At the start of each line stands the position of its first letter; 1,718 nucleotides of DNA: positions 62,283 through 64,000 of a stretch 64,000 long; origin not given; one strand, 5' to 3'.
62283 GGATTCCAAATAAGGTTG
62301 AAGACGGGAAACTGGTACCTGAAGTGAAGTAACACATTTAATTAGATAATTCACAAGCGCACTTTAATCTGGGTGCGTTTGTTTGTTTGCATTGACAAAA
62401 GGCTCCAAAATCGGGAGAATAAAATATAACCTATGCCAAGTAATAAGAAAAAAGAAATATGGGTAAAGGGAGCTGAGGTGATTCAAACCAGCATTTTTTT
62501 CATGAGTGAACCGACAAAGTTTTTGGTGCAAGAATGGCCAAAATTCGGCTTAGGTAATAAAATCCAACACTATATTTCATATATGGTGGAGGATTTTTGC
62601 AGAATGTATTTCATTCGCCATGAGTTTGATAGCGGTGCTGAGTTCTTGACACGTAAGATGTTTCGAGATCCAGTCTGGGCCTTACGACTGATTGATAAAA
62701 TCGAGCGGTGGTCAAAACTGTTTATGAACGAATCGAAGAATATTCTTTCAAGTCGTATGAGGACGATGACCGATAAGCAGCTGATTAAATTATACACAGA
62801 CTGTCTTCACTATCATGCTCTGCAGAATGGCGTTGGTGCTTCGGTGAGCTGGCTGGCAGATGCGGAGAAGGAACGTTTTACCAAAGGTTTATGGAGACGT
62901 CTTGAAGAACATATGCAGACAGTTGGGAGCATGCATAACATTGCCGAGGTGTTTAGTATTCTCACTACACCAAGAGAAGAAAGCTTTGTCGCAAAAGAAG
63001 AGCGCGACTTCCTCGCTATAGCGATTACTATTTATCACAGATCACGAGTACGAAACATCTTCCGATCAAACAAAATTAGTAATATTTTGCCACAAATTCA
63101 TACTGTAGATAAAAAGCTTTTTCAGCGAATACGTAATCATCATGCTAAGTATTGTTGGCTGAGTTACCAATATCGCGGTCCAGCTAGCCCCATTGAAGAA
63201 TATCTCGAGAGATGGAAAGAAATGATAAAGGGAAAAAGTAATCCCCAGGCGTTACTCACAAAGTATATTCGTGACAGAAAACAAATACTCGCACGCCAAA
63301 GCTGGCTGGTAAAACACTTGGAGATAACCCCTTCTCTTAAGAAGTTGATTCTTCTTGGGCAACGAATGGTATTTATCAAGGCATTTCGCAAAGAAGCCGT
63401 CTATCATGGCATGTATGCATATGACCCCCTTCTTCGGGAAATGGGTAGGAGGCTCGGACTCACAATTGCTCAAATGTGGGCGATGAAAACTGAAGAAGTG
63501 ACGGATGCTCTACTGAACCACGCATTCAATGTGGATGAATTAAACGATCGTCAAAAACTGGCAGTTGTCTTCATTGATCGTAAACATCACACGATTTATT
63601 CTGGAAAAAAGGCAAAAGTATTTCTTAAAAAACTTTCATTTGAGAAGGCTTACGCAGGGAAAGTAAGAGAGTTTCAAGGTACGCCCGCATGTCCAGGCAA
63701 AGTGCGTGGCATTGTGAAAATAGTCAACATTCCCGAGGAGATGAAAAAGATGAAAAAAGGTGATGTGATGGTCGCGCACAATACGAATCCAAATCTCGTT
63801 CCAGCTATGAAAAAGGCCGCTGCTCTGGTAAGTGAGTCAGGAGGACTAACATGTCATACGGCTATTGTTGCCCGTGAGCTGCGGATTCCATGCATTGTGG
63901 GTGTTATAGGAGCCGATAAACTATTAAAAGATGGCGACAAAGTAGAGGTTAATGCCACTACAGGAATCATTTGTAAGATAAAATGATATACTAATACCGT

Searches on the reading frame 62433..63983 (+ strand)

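Call 86: search_protein_families(library=pfam, proteins=[window:62433-63983:+], max_evalue=0.0001)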
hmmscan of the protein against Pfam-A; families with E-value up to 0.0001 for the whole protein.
window:62433-63983:+ (517 aa): 1 family
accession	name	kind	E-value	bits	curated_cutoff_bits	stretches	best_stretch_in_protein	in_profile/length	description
PF00391.29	PEP-utilizers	-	1.6e-24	85.7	23.1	1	441-511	2-72/72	PEP-utilising enzyme, mobile domain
